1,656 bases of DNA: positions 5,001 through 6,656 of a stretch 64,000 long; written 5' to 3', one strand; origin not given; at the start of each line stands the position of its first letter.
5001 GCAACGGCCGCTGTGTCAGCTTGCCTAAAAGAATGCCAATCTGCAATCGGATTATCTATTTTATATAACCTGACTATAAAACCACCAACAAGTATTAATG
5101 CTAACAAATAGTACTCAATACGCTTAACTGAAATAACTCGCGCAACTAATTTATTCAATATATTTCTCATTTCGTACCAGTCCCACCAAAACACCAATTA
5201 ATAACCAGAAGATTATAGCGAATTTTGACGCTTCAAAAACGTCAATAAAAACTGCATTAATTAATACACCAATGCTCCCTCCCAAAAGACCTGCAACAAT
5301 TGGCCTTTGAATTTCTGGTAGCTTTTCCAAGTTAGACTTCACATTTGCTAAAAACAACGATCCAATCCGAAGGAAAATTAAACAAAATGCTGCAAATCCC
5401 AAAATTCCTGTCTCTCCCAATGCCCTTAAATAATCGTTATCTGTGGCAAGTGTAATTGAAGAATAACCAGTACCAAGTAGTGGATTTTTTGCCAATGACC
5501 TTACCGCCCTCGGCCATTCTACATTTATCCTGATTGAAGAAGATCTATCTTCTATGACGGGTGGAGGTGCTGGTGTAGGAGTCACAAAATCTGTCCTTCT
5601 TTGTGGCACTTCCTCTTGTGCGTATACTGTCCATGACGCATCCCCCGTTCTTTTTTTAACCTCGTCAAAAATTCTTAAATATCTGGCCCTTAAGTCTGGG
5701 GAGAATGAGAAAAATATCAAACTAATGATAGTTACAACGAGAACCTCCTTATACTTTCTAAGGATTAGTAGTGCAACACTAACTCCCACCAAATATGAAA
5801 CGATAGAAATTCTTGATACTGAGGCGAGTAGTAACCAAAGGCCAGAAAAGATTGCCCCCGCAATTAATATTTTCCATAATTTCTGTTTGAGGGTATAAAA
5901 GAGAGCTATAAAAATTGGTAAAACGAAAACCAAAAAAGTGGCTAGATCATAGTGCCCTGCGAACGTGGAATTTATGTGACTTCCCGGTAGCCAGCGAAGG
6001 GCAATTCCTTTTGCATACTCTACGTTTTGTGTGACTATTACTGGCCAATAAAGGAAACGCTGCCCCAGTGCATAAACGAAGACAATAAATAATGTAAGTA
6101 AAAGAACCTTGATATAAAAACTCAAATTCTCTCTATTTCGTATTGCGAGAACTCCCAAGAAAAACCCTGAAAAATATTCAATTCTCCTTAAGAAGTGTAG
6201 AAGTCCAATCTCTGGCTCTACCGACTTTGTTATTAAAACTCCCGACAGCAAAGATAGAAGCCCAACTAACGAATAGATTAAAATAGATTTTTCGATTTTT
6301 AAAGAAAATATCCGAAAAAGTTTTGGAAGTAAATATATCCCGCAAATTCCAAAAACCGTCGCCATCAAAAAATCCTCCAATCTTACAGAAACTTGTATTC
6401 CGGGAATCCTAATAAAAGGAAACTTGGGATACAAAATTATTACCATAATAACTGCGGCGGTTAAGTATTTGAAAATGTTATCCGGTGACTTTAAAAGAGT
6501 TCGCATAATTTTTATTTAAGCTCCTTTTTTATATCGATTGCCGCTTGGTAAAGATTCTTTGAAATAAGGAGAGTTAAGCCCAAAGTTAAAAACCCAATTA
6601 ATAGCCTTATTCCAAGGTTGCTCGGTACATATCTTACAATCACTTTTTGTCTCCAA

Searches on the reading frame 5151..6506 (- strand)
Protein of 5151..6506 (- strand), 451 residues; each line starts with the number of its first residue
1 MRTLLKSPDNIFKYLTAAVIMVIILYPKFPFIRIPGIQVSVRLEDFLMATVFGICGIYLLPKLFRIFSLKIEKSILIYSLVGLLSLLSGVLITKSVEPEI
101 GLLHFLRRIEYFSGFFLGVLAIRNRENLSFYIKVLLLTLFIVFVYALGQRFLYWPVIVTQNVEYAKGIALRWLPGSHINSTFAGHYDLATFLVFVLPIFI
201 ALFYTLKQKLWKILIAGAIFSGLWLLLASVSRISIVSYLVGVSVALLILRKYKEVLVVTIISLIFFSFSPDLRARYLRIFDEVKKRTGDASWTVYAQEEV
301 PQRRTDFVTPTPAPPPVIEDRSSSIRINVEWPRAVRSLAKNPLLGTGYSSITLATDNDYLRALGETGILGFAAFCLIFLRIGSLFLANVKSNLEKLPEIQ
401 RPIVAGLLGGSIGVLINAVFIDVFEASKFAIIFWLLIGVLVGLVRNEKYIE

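Call 32: search_protein_families(library=pfam, proteins=[window:5151-6506:-], max_evalue=0.01)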
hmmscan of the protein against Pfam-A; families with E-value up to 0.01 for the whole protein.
window:5151-6506:- (451 aa): 1 family
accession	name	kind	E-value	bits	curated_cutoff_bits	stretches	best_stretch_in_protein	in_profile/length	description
PF04932.20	Wzy_C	-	4.2e-13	49.8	31.7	1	219-375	3-149/149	O-Antigen ligase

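Call 66: search_protein_families(library=ncbifam, proteins=[window:5151-6506:-], max_evalue=0.00001)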
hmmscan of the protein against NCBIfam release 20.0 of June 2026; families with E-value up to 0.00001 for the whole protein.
window:5151-6506:- (451 aa): 0 families
